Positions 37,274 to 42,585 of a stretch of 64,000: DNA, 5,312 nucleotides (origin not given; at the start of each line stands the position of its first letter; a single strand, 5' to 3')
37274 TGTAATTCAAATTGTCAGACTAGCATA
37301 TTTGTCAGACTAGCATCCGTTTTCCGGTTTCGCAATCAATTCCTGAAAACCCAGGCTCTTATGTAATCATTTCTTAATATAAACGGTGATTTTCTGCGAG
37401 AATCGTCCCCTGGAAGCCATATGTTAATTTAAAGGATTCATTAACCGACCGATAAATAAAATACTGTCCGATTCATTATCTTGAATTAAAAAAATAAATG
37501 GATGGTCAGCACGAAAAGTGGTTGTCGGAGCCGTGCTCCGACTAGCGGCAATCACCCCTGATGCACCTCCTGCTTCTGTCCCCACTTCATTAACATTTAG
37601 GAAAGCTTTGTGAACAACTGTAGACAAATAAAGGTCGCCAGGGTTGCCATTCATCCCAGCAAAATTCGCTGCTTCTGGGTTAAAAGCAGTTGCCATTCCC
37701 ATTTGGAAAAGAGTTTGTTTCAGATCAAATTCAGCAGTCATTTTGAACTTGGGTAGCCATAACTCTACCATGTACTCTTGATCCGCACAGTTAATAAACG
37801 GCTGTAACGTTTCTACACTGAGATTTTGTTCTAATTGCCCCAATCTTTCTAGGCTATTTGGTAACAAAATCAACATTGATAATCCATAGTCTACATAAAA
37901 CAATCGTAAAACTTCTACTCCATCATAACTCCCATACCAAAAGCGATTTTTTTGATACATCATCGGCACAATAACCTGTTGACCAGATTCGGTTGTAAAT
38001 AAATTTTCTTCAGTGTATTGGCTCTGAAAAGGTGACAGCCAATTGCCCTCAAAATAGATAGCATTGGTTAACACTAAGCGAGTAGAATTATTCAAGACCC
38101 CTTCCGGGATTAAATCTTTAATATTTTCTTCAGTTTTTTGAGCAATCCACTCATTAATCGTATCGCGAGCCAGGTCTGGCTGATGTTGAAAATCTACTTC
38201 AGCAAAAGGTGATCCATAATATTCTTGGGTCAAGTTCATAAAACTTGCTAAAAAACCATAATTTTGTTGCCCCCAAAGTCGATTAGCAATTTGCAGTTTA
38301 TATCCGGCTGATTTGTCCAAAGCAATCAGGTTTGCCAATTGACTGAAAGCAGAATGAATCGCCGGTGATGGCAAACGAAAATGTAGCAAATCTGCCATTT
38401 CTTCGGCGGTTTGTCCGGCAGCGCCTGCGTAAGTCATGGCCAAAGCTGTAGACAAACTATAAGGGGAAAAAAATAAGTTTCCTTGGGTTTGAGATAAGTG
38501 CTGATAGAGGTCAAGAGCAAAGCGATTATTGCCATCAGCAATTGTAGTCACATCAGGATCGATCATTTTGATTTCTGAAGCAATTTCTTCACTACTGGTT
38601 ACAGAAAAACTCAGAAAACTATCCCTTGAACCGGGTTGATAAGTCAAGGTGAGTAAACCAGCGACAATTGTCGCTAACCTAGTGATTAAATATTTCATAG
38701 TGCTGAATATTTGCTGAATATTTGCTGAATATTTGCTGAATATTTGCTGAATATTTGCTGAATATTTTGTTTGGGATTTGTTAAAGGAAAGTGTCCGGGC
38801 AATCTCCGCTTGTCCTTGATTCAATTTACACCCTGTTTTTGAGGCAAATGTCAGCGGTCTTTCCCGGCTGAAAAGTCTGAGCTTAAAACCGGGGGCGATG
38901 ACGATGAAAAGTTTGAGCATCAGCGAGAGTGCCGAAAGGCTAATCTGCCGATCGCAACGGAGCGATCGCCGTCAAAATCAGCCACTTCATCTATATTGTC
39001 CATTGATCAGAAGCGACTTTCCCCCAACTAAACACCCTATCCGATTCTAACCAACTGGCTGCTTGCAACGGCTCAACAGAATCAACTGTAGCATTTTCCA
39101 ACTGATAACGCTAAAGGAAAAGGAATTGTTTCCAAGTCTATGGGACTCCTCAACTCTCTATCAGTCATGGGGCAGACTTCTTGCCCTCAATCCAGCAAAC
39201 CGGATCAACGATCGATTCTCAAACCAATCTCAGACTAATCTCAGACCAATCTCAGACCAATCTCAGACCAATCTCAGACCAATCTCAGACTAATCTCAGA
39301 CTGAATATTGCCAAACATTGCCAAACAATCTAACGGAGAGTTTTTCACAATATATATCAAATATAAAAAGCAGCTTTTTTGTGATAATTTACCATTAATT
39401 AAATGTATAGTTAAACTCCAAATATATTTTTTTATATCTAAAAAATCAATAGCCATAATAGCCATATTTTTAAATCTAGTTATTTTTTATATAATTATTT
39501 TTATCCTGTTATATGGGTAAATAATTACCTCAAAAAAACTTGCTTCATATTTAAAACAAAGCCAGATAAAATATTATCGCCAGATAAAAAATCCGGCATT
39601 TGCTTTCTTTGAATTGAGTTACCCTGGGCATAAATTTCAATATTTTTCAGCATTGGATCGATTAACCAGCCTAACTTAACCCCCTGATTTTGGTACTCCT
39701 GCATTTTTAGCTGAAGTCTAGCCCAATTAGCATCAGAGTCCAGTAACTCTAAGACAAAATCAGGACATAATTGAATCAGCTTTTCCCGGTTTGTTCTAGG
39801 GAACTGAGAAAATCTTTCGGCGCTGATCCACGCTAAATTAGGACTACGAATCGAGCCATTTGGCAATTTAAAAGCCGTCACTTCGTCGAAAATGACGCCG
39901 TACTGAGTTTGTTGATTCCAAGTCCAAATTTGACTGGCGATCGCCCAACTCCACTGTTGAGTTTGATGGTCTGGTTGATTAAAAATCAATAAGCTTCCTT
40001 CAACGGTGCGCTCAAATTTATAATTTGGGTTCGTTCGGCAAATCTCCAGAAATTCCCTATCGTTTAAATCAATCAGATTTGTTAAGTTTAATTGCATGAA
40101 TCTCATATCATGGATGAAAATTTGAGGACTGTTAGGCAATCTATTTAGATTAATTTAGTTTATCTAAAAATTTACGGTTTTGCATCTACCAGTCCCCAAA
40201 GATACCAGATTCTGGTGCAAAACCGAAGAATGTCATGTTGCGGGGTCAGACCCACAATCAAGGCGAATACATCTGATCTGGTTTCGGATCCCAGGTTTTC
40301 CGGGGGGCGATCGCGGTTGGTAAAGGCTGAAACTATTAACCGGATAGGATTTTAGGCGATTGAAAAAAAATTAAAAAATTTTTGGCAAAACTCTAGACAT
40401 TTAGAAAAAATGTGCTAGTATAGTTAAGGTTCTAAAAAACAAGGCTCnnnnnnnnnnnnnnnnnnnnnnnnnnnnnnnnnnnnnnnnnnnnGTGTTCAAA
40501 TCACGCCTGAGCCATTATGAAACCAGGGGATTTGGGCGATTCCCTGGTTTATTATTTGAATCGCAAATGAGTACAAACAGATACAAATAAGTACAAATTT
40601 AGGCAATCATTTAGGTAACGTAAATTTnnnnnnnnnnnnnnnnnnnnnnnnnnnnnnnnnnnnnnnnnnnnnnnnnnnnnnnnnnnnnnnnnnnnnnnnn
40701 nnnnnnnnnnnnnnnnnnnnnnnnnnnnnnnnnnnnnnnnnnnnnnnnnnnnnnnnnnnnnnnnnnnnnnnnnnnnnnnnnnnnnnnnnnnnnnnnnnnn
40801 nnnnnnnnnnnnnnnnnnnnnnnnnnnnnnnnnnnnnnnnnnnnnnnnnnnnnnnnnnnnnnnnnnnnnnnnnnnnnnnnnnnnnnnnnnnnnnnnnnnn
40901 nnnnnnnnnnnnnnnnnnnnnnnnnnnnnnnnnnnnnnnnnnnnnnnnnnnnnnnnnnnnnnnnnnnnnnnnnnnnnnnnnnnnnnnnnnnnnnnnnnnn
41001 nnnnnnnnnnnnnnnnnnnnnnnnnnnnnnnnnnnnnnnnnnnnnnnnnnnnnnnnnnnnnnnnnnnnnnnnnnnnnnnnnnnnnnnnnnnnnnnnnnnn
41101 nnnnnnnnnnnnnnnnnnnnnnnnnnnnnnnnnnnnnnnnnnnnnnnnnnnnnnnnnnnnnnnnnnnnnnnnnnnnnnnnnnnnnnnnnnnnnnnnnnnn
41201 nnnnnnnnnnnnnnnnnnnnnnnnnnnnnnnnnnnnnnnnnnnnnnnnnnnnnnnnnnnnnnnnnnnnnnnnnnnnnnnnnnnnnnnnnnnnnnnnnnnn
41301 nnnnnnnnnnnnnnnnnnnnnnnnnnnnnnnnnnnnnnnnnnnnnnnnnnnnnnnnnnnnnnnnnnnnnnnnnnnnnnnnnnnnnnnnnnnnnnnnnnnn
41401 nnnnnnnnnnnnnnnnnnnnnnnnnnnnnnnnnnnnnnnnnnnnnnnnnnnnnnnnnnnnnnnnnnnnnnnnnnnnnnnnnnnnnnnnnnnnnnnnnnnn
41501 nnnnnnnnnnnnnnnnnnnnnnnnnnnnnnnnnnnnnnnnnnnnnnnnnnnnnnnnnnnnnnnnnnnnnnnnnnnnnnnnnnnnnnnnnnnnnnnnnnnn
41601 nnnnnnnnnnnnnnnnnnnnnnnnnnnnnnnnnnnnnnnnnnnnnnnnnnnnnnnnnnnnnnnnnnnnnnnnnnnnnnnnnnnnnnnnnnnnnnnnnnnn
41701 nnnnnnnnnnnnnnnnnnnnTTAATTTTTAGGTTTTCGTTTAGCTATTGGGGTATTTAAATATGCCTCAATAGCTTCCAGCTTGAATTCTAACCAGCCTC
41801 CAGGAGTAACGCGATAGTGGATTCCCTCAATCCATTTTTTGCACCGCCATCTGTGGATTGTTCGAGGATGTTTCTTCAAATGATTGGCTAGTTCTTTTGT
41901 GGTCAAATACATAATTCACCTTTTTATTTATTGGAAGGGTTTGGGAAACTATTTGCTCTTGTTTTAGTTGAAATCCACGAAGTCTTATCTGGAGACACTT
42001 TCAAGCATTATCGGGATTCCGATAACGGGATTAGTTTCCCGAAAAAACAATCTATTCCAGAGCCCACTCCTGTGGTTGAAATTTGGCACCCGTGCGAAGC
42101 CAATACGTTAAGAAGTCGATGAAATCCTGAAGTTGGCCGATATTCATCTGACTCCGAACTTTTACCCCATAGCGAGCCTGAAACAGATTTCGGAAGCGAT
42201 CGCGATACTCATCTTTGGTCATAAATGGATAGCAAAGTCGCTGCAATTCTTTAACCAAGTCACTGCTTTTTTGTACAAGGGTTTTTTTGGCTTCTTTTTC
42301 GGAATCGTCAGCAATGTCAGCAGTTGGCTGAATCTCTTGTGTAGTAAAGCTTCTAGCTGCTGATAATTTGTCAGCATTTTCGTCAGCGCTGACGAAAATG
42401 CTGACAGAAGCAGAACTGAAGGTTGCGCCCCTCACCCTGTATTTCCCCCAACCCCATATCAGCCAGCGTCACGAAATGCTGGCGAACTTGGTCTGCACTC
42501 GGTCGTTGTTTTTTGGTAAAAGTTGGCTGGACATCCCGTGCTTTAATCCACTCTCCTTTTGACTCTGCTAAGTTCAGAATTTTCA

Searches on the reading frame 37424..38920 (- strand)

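Call 9: search_protein_families(library=pfam, max_evalue=0.01, proteins=[window:37424-38920:-])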
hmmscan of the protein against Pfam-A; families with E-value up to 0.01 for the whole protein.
window:37424-38920:- (498 aa): 1 family
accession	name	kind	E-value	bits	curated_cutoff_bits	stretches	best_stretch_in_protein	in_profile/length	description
PF00079.25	Serpin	-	2.1e-117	392.9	27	1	130-496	2-370/370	Serpin (serine protease inhibitor)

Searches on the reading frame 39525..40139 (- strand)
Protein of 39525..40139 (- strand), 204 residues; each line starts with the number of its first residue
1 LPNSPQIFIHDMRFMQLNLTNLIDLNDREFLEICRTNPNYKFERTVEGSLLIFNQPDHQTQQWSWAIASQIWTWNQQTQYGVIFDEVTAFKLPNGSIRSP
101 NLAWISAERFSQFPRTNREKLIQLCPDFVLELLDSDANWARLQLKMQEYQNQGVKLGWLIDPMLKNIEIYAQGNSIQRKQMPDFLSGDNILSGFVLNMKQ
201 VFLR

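Call 9: search_protein_families(library=pfam, max_evalue=0.01, proteins=[window:39525-40139:-])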
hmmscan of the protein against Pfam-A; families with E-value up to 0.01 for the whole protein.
window:39525-40139:- (204 aa): 1 family
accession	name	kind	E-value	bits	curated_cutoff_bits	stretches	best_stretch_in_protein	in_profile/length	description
PF05685.18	Uma2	-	6.6e-27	94.5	27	1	29-198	3-171/172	Putative restriction endonuclease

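Call 10: find_encoding_contigs(protein=window:39525-40139:-, flank=10000, max_places=10)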
Protein window:39525-40139:- (204 aa): 1 contig read that carries it; 1 place shown.
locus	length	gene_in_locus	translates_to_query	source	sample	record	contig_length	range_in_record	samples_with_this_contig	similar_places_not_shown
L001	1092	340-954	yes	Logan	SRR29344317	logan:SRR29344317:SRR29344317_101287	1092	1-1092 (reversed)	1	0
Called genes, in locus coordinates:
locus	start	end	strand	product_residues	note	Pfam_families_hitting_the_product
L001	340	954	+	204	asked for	PF05685:Uma2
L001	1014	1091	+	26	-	?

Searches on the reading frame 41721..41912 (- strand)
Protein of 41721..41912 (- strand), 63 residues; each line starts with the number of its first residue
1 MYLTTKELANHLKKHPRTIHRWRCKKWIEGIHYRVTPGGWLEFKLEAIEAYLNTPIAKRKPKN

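Call 8: search_protein_families(library=pfam, max_evalue=0.01, proteins=[window:41721-41912:-])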
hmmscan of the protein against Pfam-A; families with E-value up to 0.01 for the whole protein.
window:41721-41912:- (63 aa): 2 families
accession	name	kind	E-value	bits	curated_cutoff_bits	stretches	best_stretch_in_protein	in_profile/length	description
PF12728.13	HTH_17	-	1.6e-06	28.7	27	1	2-53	1-48/51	Helix-turn-helix domain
PF06806.18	DUF1233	-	0.0048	16.9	22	1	16-37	23-45/70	Putative excisionase (DUF1233)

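Call 24: search_protein_families(library=ncbifam, max_evalue=0.01, proteins=[window:41721-41912:-])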
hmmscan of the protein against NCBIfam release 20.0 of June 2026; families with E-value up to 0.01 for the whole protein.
window:41721-41912:- (63 aa): 1 family
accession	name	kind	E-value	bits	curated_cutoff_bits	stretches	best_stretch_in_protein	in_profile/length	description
NF033787.1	HTH_BldC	subfamily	0.0025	17.6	77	1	2-50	2-47/49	BldC family transcriptional regulator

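Call 25: search_protein_families(library=phrogs, max_evalue=0.01, proteins=[window:41721-41912:-])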
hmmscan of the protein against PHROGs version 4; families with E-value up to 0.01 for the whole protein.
window:41721-41912:- (63 aa): 3 families
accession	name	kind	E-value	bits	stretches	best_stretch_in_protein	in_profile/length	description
phrog_66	-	integration and excision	3.6e-05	24.6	1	2-61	93-149/412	excisionase and transcriptional regulator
phrog_7950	-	transcription regulation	0.0013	19.8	1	3-25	21-43/68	transcriptional repressor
phrog_539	-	integration and excision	0.0028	18.3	1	4-36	15-47/80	excisionase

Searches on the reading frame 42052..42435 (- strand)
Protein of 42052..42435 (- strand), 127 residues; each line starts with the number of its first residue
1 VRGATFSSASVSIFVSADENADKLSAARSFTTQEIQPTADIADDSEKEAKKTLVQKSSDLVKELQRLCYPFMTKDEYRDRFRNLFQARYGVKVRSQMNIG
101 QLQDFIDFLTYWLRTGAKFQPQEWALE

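Call 8: search_protein_families(library=pfam, max_evalue=0.01, proteins=[window:42052-42435:-])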
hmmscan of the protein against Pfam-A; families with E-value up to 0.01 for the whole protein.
window:42052-42435:- (127 aa): 0 families

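Call 24: search_protein_families(library=ncbifam, max_evalue=0.01, proteins=[window:42052-42435:-])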
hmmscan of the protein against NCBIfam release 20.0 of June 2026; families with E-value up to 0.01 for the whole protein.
window:42052-42435:- (127 aa): 0 families

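Call 25: search_protein_families(library=phrogs, max_evalue=0.01, proteins=[window:42052-42435:-])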
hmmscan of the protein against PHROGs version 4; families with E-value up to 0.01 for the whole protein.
window:42052-42435:- (127 aa): 0 families

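Call 67: search_protein_families(library=padloc, max_evalue=0.001, proteins=[window:42052-42435:-])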
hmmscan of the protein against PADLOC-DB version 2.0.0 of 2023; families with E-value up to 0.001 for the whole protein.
window:42052-42435:- (127 aa): 0 families
